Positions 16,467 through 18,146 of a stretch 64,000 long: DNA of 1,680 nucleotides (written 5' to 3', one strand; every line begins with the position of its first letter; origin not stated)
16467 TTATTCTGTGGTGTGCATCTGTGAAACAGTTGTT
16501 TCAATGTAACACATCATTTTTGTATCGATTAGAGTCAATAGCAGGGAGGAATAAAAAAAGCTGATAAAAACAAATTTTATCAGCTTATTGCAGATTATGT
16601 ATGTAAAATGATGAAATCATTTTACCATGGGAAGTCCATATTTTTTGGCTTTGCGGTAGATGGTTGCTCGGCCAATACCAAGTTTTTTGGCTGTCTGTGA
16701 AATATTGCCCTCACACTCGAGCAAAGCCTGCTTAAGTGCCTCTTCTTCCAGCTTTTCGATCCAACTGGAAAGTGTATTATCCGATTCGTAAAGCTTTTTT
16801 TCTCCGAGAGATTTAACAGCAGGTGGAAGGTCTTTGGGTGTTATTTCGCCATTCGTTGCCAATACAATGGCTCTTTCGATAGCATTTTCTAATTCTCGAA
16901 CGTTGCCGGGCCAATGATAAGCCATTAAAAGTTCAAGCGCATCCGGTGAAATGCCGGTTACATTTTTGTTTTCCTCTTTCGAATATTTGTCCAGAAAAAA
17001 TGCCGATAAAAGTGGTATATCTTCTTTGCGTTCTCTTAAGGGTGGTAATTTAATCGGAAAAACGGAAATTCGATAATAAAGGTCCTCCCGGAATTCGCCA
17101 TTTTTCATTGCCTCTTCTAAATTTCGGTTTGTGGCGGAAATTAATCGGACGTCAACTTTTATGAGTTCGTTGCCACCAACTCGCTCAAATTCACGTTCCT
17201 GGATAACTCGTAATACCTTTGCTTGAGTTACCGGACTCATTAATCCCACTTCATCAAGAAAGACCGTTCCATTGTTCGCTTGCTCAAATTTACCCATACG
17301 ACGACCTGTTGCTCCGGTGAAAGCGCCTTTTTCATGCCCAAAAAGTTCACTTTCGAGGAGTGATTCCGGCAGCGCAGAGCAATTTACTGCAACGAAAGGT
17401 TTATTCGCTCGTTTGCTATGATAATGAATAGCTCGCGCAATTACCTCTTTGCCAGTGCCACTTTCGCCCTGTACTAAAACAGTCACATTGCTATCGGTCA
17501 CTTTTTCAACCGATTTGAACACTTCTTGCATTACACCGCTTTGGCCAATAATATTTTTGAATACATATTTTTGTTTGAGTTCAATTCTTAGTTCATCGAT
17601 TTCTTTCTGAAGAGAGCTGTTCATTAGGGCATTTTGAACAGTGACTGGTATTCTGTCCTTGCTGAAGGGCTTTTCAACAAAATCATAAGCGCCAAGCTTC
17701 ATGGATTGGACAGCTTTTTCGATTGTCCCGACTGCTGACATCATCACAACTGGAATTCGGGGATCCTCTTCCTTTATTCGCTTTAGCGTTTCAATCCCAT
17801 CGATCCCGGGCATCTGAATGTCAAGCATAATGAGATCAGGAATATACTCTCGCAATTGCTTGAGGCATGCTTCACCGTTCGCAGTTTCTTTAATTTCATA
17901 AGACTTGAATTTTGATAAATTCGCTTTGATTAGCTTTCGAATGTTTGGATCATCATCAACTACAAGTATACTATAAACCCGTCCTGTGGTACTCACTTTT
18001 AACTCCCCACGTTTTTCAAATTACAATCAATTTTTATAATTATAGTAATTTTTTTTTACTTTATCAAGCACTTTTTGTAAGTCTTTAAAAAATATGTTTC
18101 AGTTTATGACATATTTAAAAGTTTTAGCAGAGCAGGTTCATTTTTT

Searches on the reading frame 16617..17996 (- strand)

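Call 43: search_protein_families(library=pfam, proteins=[window:16617-17996:-])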
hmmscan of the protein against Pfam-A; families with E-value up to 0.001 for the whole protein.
window:16617-17996:- (459 aa): 11 families
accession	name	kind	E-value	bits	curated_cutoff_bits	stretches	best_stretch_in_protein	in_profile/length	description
PF00158.32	Sigma54_activat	-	3.2e-74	248.6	20.2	1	149-315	1-167/168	Sigma-54 interaction domain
PF00072.30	Response_reg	-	1.1e-31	109.7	30.2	1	10-118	1-108/111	Response regulator receiver domain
PF25601.1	AAA_lid_14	-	1.2e-30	105.6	27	1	321-399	1-79/87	AAA+ ATPase lid domain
PF14532.12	Sigma54_activ_2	-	2.1e-23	83.5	25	1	150-320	1-138/138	Sigma-54 interaction domain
PF02954.25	HTH_8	-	1.2e-12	47.7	22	1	413-453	2-42/42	Bacterial regulatory protein, Fis family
PF07728.20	AAA_5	-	4e-08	33.8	22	1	173-293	2-125/139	AAA domain (dynein-related subfamily)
PF18024.7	HTH_50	-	4.1e-06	26.8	27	1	408-455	3-49/50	Helix-turn-helix domain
PF00004.35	AAA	-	0.00027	21.8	21.2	0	173-296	1-117/131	ATPase family associated with various cellular activities (AAA)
PF02796.21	HTH_7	-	0.00052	20.5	23.8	0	432-450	24-42/45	Helix-turn-helix domain of resolvase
PF13518.12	HTH_28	-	0.00067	20.1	25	0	420-453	5-36/52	Helix-turn-helix domain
PF13556.12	HTH_30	-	0.00072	19.7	27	0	423-448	6-31/59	PucR C-terminal helix-turn-helix domain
